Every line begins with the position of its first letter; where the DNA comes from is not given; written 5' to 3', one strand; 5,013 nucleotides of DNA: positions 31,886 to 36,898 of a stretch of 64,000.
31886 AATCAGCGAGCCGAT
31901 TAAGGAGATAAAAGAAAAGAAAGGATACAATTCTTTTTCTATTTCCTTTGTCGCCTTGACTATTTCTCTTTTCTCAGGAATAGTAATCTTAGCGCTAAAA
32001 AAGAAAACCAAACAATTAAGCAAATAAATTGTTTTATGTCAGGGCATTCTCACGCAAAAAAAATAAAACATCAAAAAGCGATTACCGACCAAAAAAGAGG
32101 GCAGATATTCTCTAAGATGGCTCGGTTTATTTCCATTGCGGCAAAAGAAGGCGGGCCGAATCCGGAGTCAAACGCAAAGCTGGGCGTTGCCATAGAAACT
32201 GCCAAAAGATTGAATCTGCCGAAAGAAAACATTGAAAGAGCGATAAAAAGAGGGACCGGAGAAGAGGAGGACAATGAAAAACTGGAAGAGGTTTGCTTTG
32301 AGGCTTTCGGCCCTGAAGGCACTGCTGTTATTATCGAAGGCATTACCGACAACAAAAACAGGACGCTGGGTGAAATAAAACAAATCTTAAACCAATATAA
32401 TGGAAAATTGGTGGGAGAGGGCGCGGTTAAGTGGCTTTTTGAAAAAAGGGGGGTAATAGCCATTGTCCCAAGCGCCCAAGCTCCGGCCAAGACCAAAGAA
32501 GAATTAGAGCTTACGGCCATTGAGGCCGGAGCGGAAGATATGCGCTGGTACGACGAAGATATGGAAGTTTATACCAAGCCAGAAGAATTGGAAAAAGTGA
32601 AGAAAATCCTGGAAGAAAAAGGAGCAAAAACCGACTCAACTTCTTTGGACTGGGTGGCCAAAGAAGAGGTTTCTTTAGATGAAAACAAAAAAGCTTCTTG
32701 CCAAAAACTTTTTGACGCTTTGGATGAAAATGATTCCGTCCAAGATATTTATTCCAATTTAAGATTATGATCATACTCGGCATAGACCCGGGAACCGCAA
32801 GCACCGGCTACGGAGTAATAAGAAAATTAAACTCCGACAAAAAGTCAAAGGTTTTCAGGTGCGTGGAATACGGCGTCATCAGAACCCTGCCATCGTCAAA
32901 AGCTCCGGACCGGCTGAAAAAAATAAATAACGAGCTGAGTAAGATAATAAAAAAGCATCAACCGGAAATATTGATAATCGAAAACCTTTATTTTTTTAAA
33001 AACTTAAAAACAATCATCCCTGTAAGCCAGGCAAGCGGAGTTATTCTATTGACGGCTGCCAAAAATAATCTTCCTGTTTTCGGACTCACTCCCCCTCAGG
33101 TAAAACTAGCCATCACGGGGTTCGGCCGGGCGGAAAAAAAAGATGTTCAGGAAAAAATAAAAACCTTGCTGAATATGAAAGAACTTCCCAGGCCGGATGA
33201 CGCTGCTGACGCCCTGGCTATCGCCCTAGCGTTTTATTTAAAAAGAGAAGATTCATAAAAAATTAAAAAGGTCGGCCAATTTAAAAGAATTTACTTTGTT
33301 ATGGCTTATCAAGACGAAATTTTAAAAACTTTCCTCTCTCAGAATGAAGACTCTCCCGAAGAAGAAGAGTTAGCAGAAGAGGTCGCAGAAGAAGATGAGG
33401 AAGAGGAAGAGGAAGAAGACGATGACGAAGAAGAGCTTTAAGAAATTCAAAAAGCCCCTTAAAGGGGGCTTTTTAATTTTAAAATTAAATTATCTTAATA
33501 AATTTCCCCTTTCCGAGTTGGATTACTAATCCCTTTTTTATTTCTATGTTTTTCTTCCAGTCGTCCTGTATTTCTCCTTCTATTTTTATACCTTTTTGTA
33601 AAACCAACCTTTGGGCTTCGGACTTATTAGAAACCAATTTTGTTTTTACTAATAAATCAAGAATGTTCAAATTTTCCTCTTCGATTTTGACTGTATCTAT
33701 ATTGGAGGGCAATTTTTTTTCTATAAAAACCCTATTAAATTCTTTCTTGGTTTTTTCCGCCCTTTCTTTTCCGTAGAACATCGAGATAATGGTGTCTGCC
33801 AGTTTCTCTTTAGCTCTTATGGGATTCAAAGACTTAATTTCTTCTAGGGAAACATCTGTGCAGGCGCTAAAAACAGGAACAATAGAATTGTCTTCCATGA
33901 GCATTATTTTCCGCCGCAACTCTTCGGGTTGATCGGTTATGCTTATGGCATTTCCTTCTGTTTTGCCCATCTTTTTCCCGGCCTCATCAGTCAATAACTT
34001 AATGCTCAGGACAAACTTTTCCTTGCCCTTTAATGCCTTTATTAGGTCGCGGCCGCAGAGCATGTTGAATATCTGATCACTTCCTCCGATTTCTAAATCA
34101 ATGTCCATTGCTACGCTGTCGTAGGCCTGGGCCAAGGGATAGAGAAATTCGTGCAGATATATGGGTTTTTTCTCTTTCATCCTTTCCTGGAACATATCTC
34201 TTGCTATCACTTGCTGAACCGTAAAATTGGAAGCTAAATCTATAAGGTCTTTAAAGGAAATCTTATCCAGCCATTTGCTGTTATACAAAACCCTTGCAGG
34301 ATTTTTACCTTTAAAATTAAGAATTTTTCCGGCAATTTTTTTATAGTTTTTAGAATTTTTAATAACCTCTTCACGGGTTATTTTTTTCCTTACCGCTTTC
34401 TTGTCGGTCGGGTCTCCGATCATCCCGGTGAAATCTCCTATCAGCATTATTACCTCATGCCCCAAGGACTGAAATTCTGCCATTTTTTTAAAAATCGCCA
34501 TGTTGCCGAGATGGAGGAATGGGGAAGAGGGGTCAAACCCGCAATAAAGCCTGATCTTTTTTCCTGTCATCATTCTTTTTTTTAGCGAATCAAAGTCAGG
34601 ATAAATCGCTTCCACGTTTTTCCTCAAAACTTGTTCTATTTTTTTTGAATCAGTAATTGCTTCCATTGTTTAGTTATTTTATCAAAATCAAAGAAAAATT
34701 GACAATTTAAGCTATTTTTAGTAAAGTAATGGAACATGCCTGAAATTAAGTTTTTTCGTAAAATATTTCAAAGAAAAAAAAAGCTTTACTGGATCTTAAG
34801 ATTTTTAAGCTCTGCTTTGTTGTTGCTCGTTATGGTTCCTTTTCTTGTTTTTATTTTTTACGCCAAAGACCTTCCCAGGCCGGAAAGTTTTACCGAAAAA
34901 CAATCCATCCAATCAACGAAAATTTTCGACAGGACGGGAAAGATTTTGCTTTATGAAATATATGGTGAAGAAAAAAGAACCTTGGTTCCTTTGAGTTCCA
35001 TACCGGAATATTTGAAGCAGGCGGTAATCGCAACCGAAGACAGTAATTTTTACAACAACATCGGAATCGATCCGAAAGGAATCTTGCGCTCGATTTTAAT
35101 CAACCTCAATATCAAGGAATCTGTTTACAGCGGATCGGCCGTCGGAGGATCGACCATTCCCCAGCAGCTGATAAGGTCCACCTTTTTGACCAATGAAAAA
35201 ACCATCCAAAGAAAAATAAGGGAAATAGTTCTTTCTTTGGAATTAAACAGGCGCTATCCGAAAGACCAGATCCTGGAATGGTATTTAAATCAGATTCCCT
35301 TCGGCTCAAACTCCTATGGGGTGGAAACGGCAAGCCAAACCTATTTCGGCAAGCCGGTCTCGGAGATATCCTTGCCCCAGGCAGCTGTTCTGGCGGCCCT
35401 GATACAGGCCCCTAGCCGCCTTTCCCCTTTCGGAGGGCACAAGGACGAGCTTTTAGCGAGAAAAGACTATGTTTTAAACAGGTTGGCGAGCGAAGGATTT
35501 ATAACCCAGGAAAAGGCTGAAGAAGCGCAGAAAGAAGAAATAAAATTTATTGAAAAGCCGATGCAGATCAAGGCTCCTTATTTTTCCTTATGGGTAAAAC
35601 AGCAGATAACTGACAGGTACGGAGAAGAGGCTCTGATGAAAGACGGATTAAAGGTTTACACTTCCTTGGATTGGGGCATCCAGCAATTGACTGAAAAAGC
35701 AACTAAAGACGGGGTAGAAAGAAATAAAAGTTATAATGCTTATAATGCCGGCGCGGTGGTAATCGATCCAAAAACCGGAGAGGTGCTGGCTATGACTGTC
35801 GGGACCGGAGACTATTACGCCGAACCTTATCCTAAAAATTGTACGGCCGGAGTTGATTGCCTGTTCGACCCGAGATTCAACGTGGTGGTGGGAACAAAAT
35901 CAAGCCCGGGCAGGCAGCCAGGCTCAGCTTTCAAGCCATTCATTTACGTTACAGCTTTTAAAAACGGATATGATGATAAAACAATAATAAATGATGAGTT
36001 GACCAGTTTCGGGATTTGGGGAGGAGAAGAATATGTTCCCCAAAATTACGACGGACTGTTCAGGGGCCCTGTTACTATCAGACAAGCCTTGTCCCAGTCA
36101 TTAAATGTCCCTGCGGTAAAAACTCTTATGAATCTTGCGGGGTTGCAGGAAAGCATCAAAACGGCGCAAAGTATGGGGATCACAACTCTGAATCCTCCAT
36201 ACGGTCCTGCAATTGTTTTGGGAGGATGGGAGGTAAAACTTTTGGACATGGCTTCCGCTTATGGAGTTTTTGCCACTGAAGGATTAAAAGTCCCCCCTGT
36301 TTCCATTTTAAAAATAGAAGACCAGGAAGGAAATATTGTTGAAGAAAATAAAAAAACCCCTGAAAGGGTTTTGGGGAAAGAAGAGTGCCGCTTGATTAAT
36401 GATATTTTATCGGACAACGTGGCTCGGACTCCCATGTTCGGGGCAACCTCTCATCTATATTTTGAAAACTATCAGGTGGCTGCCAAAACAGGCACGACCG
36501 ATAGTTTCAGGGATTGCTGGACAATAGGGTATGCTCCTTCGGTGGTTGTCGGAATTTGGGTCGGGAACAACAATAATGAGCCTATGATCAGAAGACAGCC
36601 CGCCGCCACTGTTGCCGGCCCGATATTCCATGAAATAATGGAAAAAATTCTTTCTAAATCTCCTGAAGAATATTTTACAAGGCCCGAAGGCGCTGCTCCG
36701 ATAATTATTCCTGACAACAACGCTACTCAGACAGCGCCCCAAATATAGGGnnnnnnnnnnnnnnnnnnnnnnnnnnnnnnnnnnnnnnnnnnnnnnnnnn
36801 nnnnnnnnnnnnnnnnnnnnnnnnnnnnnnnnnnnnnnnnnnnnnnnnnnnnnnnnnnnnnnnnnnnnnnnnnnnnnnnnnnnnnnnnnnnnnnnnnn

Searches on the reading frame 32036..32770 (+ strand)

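Call 16: search_protein_families(library=pfam, proteins=[window:32036-32770:+], max_evalue=0.001)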
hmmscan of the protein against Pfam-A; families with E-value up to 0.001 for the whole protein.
window:32036-32770:+ (244 aa): 2 families
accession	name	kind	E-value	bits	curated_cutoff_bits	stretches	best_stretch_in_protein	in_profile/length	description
PF01709.26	Transcrip_reg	-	1.2e-47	162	27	1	83-242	1-160/160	TACO1/YebC second and third domain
PF20772.2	TACO1_YebC_N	-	1.6e-27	96.2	36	1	5-76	1-73/73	TACO1/YebC protein N-terminal domain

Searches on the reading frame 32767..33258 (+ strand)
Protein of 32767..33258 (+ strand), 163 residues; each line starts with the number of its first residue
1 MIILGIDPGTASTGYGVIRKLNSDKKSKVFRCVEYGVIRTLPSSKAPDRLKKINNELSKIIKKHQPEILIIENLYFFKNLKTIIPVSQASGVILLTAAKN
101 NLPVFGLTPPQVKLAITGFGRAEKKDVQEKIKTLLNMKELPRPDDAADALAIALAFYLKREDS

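Call 16: search_protein_families(library=pfam, proteins=[window:32767-33258:+], max_evalue=0.001)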
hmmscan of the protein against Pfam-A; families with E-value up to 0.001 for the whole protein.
window:32767-33258:+ (163 aa): 1 family
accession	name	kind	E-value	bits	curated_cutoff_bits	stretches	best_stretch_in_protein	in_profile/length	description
PF02075.23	RuvC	-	1.9e-43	148.4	22.2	1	3-155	1-147/148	Crossover junction endodeoxyribonuclease RuvC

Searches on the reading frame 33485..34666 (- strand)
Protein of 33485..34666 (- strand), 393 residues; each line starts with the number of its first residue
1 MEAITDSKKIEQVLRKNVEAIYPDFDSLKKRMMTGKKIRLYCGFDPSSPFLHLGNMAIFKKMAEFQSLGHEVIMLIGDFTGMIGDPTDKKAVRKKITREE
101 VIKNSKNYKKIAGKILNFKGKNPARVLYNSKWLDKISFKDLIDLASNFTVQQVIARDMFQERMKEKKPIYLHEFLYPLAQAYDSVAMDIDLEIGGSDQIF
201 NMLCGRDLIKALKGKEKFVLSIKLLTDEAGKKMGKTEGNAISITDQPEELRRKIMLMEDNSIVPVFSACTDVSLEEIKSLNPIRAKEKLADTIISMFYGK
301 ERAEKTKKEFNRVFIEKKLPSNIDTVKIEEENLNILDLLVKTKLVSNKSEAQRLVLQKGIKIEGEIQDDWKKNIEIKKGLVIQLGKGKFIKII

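Call 16: search_protein_families(library=pfam, proteins=[window:33485-34666:-], max_evalue=0.001)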
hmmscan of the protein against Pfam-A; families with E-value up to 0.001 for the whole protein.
window:33485-34666:- (393 aa): 2 families
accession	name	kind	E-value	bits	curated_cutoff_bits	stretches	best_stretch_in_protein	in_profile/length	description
PF00579.31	tRNA-synt_1b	-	1.9e-63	215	21.1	1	35-314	3-291/292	tRNA synthetases class I (W and Y)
PF22421.1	SYY_C-terminal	-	1.4e-07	31.7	27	1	321-378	7-64/83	Tyrosine--tRNA ligase SYY-like C-terminal domain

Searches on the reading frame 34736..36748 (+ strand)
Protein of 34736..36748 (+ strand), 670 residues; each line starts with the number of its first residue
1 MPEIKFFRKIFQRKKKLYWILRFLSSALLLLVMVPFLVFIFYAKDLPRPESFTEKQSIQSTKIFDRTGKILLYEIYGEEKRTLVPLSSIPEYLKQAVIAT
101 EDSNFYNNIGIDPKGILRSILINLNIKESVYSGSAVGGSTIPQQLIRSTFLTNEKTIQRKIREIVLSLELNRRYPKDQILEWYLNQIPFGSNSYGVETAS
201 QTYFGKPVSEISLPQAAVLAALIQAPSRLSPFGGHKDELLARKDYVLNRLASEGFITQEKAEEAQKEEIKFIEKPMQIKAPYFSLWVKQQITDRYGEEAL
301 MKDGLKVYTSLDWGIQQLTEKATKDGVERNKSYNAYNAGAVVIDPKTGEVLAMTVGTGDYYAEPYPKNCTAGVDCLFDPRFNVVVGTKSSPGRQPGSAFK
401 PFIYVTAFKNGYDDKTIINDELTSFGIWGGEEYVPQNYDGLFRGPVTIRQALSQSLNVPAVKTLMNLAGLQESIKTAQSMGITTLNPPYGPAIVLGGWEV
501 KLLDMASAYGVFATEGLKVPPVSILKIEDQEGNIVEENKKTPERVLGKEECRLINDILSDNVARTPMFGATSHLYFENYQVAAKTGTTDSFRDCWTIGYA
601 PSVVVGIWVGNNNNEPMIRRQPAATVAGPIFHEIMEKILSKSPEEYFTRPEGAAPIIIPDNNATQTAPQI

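Call 16: search_protein_families(library=pfam, proteins=[window:34736-36748:+], max_evalue=0.001)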
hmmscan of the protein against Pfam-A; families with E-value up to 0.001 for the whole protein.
window:34736-36748:+ (670 aa): 2 families
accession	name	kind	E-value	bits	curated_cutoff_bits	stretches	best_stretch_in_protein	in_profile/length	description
PF00912.28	Transgly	-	3.8e-57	193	27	1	73-250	6-177/178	Transglycosylase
PF00905.27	Transpeptidase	-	2.7e-25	89.6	22.1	1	339-636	2-299/299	Penicillin binding protein transpeptidase domain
